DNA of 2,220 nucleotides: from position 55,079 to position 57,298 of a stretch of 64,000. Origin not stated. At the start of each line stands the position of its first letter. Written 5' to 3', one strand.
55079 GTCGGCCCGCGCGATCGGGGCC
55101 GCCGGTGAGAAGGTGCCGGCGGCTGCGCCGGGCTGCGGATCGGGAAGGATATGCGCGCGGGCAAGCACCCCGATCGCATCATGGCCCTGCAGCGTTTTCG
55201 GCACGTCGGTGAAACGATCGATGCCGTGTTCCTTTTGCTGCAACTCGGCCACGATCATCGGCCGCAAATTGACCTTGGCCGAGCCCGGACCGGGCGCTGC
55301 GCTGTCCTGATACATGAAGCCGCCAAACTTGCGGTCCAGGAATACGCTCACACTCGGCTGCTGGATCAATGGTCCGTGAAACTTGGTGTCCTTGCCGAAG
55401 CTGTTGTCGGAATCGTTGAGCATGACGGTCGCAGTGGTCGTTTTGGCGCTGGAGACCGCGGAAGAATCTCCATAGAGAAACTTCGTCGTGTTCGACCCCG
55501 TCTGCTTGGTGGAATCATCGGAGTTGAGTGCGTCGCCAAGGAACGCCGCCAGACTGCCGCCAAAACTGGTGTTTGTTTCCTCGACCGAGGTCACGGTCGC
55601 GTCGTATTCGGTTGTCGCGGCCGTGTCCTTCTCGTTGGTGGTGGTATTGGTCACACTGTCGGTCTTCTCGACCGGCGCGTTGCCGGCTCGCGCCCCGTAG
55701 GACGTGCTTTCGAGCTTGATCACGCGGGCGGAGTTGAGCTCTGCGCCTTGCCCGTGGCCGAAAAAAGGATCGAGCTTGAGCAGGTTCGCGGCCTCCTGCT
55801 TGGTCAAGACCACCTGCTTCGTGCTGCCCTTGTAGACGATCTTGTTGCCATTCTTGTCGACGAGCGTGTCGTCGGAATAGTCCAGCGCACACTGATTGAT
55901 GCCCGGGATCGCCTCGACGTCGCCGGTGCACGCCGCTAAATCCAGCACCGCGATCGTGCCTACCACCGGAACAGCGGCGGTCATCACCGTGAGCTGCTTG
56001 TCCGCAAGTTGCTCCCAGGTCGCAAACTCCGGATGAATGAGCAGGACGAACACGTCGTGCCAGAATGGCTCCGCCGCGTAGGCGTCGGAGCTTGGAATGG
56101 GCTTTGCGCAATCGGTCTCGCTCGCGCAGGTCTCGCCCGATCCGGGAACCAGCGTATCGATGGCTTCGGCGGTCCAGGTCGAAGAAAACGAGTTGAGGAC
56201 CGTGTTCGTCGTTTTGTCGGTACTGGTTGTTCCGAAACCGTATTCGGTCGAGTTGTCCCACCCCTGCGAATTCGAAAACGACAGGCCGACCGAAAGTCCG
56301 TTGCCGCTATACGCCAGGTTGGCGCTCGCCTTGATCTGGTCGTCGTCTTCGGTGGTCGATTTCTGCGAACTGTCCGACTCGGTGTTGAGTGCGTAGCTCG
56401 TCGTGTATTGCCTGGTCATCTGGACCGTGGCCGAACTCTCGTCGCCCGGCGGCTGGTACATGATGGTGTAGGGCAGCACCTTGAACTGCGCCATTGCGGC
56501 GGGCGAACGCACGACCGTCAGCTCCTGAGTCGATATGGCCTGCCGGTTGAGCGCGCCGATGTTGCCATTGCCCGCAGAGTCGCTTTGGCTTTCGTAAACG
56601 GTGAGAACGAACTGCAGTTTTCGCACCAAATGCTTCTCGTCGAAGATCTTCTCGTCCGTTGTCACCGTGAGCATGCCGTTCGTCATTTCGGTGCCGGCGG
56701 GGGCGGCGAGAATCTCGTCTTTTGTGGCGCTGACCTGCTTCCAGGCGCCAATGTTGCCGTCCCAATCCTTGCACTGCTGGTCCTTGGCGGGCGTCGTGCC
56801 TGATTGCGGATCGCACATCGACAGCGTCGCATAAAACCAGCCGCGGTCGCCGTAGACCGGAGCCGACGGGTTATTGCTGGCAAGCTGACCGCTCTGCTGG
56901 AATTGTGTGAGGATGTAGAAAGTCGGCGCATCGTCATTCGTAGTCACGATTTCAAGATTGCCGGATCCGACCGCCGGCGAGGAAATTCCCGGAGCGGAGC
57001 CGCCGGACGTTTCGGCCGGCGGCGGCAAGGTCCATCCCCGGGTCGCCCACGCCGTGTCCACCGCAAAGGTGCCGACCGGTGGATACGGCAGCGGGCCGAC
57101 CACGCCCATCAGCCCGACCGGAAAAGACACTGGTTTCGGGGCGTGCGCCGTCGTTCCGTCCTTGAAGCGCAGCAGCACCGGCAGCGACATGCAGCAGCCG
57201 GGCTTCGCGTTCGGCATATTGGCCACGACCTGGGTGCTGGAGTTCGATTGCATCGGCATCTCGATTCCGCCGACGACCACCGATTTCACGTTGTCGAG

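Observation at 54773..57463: Intact 896-aa secreted IPT/TIG + double-SLH protein with a novel Ser/Thr-rich core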

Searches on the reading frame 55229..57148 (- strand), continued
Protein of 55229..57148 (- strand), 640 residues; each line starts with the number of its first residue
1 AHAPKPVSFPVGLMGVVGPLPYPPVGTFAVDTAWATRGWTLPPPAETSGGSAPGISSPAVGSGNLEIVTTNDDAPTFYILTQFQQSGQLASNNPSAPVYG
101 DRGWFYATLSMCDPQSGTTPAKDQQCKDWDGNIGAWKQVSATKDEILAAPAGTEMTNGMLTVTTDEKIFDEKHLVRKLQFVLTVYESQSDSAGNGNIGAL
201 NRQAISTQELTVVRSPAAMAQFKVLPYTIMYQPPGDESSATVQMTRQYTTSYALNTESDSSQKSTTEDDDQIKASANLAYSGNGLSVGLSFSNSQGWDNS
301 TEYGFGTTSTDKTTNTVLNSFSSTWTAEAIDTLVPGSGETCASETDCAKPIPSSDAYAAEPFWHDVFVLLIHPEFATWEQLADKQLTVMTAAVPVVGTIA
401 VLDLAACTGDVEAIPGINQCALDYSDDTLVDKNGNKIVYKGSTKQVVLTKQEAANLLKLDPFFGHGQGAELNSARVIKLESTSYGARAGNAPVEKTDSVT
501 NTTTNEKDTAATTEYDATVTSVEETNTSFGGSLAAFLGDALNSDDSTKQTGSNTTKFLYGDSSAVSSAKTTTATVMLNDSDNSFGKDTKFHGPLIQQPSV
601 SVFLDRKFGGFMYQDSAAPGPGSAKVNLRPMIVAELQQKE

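Call 52: search_protein_families(library=pfam, proteins=[P0134, P0139, P0141, P0144, P0150], max_evalue=0.001)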
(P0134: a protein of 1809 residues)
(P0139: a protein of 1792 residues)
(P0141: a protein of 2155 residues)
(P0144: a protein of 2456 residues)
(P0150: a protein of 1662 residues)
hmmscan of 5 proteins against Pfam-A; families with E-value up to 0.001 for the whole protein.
P0134 (1809 aa): 1 family
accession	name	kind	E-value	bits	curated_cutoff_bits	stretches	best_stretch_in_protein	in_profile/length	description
PF04122.17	CW_binding_2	-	4.6e-53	178.1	24.9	3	1611-1698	1-72/73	Cell wall binding domain 2 (CWB2)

P0139 (1792 aa): 3 families
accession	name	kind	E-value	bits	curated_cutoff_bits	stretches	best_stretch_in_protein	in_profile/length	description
PF01833.30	TIG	-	8.7e-73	240.8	20.9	8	1155-1227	1-76/84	IPT/TIG domain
PF20144.5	TIG_SUH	-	3.8e-07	30.6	24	0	1448-1488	17-56/94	TIG domain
PF02369.22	Big_1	-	1.3e-06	28.8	34.9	1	997-1054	34-91/93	Bacterial Ig-like domain (group 1)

P0141 (2155 aa): 4 families
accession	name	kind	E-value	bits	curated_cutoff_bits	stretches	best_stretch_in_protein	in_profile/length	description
PF00395.25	SLH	-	1.5e-36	124.6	20.8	3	2096-2140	1-44/44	S-layer homology domain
PF01833.30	TIG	-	4.7e-35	119.9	20.9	6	985-1065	1-73/84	IPT/TIG domain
PF02369.22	Big_1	-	2.9e-13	50.2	34.9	1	1327-1407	3-84/93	Bacterial Ig-like domain (group 1)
PF05345.18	He_PIG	-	4.1e-09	37.2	24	1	1594-1666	4-85/96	Putative Ig domain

P0144 (2456 aa): 3 families
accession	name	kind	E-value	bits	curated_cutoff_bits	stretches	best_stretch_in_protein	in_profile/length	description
PF04122.17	CW_binding_2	-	1.2e-40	138.3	24.9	3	2145-2236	1-73/73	Cell wall binding domain 2 (CWB2)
PF01833.30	TIG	-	2.8e-21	75.7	20.9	3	1661-1740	1-84/84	IPT/TIG domain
PF02369.22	Big_1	-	1.4e-12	47.9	34.9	1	1576-1646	11-83/93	Bacterial Ig-like domain (group 1)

P0150 (1662 aa): 2 families
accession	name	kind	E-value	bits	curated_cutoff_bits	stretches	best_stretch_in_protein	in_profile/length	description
PF01833.30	TIG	-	5.5e-30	103.6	20.9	4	1388-1469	1-84/84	IPT/TIG domain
PF02369.22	Big_1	-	8.7e-09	35.8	34.9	1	1297-1374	12-85/93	Bacterial Ig-like domain (group 1)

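Call 60: search_protein_families(library=pfam, proteins=[L003:9614-12463:+, L004:9500-13642:+, L007:2427-5396:+, L009:9437-11857:+, L010:9299-11254:+, L012:9170-11257:+, L013:3165-8702:+, L014:8303-13288:+], max_evalue=0.001)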
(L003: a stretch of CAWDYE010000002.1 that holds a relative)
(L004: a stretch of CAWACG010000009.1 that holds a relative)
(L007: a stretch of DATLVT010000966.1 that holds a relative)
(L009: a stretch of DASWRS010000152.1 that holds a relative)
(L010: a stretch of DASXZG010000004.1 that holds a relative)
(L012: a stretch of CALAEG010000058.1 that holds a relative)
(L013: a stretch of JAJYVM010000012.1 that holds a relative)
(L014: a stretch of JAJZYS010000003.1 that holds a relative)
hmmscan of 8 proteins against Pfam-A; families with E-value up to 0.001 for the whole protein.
L003:9614-12463:+ (950 aa): 2 families
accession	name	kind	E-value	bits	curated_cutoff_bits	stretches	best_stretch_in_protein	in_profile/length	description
PF00395.25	SLH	-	3.2e-13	49.8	20.8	2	881-922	4-44/44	S-layer homology domain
PF01833.30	TIG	-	1.6e-09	38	20.9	1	52-131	1-84/84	IPT/TIG domain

L004:9500-13642:+ (1381 aa): 1 family
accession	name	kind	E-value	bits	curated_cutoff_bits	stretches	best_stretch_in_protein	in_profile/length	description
PF00395.25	SLH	-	3.4e-26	91.4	20.8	3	795-838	1-44/44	S-layer homology domain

L007:2427-5396:+ (990 aa): 0 families

L009:9437-11857:+ (807 aa): 0 families

L010:9299-11254:+ (652 aa): 0 families

L012:9170-11257:+ (696 aa): 0 families

L013:3165-8702:+ (1846 aa): 2 families
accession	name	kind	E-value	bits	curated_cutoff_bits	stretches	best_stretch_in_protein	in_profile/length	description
PF01833.30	TIG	-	1.2e-32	112.2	20.9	3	1586-1666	1-84/84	IPT/TIG domain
PF02369.22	Big_1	-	9.3e-10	38.9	34.9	1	1405-1481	7-85/93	Bacterial Ig-like domain (group 1)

L014:8303-13288:+ (1662 aa): 2 families
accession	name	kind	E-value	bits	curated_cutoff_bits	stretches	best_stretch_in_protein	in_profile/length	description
PF01833.30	TIG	-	8.8e-30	103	20.9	4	1388-1469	1-84/84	IPT/TIG domain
PF02369.22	Big_1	-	8.7e-09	35.8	34.9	1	1297-1374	12-85/93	Bacterial Ig-like domain (group 1)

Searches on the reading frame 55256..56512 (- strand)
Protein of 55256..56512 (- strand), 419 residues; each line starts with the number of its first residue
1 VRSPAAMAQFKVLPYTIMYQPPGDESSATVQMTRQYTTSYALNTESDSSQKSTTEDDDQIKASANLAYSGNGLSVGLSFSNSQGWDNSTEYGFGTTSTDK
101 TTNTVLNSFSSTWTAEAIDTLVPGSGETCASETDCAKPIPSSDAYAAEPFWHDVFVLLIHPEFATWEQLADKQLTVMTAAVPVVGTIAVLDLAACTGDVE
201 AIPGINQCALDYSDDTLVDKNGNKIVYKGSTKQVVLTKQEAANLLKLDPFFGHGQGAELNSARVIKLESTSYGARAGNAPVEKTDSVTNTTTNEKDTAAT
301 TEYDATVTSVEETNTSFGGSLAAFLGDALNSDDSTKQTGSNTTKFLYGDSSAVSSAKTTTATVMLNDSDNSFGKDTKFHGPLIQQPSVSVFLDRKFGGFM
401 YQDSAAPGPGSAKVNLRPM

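Call 66: search_solved_structures(query=A7, max_evalue=10, show_alignments=3)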
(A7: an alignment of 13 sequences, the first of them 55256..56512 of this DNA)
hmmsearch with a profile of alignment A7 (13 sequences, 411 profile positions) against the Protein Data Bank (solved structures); distinct sequences matched with E-value up to 10: 0.

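Call 80: find_homologous_proteins(query=A7, max_evalue=0.00001)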
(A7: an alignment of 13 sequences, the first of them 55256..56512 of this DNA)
Query A7 (13 sequences) (419 aa, profile of the alignment): 8 proteins with E <= 0.00001 among 8000 candidates.
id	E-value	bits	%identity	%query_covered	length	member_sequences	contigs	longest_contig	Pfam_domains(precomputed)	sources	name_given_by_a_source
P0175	1.9e-122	427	46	100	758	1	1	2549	-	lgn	-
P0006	3.0e-112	394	58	82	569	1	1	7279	PF00395.26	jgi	jgi:hypothetical protein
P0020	4.1e-112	393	39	90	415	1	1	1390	-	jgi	jgi:hypothetical protein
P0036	6.6e-111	389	41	78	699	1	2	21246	PF00395.26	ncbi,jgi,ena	jgi:hypothetical protein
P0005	2.6e-99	351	76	62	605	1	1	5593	-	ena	-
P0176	2.9e-65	239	29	99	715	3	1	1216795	-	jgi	jgi:hypothetical protein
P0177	8.6e-63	231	30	96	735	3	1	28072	-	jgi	jgi:hypothetical protein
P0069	1.8e-54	203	40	48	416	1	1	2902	PF00395.26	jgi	jgi:hypothetical protein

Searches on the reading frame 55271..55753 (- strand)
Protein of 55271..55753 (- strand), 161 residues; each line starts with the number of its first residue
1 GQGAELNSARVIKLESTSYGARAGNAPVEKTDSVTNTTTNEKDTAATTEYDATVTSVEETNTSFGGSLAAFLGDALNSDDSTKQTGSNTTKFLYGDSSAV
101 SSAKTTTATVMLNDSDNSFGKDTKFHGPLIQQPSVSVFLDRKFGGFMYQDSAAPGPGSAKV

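Call 65: search_solved_structures(query=A6, max_evalue=10, show_alignments=4)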
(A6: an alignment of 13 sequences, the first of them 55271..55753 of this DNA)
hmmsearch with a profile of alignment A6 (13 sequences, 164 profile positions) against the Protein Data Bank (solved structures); distinct sequences matched with E-value up to 10: 2.
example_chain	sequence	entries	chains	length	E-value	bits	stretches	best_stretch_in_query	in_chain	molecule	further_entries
9hv8_H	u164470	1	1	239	0.16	15.2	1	24-107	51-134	heavy chain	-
8a4f_A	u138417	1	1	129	1.7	11.9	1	28-83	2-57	Interleukin-4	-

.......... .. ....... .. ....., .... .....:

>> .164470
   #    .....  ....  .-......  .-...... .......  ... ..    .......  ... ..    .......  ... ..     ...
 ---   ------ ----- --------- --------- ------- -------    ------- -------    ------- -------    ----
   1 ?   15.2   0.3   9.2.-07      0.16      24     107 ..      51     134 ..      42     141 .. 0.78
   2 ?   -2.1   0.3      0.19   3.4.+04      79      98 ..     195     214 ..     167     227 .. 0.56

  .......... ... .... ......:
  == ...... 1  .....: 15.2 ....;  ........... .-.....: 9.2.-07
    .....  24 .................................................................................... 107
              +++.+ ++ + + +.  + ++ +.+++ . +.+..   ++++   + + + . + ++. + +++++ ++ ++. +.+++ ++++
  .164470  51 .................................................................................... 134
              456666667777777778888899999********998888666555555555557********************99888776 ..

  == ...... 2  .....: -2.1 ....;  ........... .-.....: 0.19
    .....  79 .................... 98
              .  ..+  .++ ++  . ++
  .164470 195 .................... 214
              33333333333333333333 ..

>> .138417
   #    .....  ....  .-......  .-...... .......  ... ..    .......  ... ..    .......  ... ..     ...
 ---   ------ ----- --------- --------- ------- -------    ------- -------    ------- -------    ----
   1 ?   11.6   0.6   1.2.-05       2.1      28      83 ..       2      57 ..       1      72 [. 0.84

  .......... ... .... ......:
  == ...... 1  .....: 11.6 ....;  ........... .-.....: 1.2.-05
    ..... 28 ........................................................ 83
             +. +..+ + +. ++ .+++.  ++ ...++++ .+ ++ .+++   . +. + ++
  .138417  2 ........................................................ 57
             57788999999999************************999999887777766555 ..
